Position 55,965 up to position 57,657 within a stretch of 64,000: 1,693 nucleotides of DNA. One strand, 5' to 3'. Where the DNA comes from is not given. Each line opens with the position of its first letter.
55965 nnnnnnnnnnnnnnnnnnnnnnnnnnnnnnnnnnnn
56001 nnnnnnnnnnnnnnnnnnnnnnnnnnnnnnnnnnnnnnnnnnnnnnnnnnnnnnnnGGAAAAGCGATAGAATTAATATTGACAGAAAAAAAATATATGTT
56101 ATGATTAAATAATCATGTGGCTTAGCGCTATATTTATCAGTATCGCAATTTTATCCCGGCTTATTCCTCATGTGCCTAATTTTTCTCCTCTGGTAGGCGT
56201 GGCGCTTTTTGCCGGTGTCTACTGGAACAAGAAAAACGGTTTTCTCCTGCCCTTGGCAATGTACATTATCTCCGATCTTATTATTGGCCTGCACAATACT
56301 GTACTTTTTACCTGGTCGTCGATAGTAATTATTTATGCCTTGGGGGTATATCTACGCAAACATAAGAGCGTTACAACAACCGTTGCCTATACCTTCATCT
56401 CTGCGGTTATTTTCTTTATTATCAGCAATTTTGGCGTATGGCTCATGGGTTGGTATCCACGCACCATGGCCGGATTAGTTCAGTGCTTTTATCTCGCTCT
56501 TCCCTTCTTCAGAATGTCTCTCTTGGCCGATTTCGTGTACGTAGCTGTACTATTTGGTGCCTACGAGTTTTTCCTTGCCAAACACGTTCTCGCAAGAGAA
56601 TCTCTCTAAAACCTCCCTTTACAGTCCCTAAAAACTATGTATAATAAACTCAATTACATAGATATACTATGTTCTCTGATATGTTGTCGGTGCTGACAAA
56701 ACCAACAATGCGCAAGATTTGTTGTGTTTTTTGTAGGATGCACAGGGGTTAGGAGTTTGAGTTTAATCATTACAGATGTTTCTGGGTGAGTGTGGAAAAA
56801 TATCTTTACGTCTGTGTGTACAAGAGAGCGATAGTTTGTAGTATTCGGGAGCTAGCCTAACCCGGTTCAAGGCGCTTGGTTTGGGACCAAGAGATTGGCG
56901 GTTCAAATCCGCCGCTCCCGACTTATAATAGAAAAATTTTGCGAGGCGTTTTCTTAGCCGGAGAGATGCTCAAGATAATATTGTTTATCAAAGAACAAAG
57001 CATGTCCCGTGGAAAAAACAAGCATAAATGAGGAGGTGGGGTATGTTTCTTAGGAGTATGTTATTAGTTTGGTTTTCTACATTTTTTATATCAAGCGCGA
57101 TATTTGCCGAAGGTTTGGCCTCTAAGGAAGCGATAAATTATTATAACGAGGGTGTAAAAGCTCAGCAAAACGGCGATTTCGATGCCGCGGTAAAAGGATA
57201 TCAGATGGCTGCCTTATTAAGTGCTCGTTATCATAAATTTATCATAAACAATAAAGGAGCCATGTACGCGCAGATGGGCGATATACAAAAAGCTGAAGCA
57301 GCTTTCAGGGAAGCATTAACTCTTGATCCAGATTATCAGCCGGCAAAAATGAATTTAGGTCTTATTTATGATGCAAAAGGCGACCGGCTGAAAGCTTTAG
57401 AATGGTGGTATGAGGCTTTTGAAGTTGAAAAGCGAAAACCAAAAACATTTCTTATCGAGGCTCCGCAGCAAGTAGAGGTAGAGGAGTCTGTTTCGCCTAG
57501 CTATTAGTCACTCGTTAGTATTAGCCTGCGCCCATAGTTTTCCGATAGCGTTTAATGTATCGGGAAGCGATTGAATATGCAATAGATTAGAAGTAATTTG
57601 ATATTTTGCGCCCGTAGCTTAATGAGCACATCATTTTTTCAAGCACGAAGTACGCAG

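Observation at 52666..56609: KS-like (no active Cys) / ACP / KS trio with an acyltransferase-like gene and a small membrane protein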

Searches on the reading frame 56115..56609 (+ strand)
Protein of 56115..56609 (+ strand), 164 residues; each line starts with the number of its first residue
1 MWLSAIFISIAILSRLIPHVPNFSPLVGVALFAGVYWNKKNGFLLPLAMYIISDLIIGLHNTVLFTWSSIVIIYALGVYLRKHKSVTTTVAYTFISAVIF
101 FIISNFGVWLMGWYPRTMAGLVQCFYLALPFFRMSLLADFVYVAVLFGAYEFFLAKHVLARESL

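Call 4: search_protein_families(library=pfam, proteins=[window:56115-56609:+], max_evalue=0.1)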
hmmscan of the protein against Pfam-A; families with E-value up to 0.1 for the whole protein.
window:56115-56609:+ (164 aa): 1 family
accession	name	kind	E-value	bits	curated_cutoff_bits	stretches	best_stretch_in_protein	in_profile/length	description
PF20221.3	DUF6580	-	4.1e-43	147.9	27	1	2-154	8-156/162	Family of unknown function (DUF6580)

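Call 5: search_protein_families(library=ncbifam, proteins=[window:56115-56609:+], max_evalue=0.1)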
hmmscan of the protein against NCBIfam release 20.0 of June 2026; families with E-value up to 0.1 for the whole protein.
window:56115-56609:+ (164 aa): 0 families

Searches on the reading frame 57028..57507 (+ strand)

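Call 4: search_protein_families(library=pfam, proteins=[window:57028-57507:+], max_evalue=0.1)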
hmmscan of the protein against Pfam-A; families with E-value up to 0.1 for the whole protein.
window:57028-57507:+ (159 aa): 17 families
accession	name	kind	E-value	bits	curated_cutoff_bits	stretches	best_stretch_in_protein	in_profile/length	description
PF00515.34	TPR_1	-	1.4e-15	56.8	27.8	2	74-103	5-34/34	Tetratricopeptide repeat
PF07719.23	TPR_2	-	2.3e-12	46.5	27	1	74-103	5-34/34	Tetratricopeptide repeat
PF13181.12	TPR_8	-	2.5e-11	43.2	25.7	1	74-103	5-34/34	Tetratricopeptide repeat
PF13424.12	TPR_12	-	3e-08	34.2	30.1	1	45-100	13-75/77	Tetratricopeptide repeat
PF13414.12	TPR_11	-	3.9e-06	26.9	26.8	1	77-118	1-42/42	TPR repeat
PF13374.12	TPR_10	-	6.5e-06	26.4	27.5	1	73-98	5-30/42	Tetratricopeptide repeat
PF13432.12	TPR_16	-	1.3e-05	26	32.7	1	81-126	8-53/65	Tetratricopeptide repeat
PF13428.12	TPR_14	-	1.6e-05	25.5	23.5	1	78-111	9-42/44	Tetratricopeptide repeat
PF24575.1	TPR_Slam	-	3.9e-05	24.5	35.2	1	76-113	53-90/104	Surface lipoprotein assembly modifier, N-terminal TPR repeats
PF14559.12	TPR_19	-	4.1e-05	24.3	25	1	81-123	2-44/68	Tetratricopeptide repeat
PF13176.12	TPR_7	-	0.00015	22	27.9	0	75-103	4-32/36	Tetratricopeptide repeat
PF13371.12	TPR_9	-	0.0017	18.8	35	1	45-104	5-63/73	Tetratricopeptide repeat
PF17874.7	TPR_MalT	-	0.0024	17.6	45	1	77-136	8-72/336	MalT-like TPR region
PF13431.12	TPR_17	-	0.004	17.8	24.4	0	92-119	1-28/34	Tetratricopeptide repeat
PF23914.1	TPR_CcmH_CycH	-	0.014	15.7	42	0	77-110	57-90/158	Cytochrome c-type biogenesis protein H TPR domain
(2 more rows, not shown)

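Call 5: search_protein_families(library=ncbifam, proteins=[window:57028-57507:+], max_evalue=0.1)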
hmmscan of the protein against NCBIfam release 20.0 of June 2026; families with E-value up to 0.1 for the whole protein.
window:57028-57507:+ (159 aa): 15 families
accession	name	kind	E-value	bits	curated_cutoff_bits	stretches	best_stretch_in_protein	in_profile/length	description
NF002725.1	PRK02603.1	equivalog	1.3e-14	54.6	143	2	32-122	32-124/173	photosystem I assembly protein Ycf3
NF047507.1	TPR_BatC_Lepto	exception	5.3e-08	32.6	175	1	39-111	62-137/214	TPR repeat-containing protein BatC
NF040959.1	MamA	equivalog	6.9e-08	32.2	200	1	38-141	74-176/204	magnetosome protein MamA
TIGR02521.1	type_IV_pilW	equivalog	2.5e-07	30.5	154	1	75-137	36-98/234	type IV pilus biogenesis/stability protein PilW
NF033762.1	social_mot_Tgl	equivalog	4.1e-07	29.6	225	1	48-122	113-188/252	social motility TPR repeat lipoprotein Tgl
NF033758.1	gliding_GltE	equivalog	5e-07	29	225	1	37-131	88-181/411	adventurous gliding motility TPR repeat lipoprotein GltE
TIGR02917.1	PEP_TPR_lipo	equivalog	1.4e-06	26.5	312.2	1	72-123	467-518/899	XrtA/PEP-CTERM system TPR-repeat protein PrsT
TIGR00990.1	3a0801s09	subfamily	0.0001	21.1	757.25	1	26-106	118-196/615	mitochondrial import receptor subunit TOM70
NF047558.1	TPR_END_plus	domain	0.00019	21.3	32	1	75-104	4-33/56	TPR end-of-group domain-containing protein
NF033920.0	C39_PA2778_fam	equivalog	0.00039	19.9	150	1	34-133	155-253/255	PA2778 family cysteine peptidase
TIGR02552.1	LcrH_SycD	equivalog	0.00058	19.6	104.8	1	37-138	20-120/136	SycD/LcrH family type III secretion system chaperone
NF008391.2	PRK11189.1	equivalog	0.00071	19.1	250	1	39-113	69-142/297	lipoprotein NlpI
NF047371.1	FlcA_CTERM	equivalog_domain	0.0019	16.8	300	1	11-108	98-193/646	periplasmic flagellar collar protein FlcA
NF052415.1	T3SS_chap_SctY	equivalog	0.023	15.2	70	1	76-145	12-84/106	type III secretion apparatus assembly chaperone SctY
NF007302.0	PRK09782.1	equivalog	0.029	12.3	1223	1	45-122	587-664/990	phage receptor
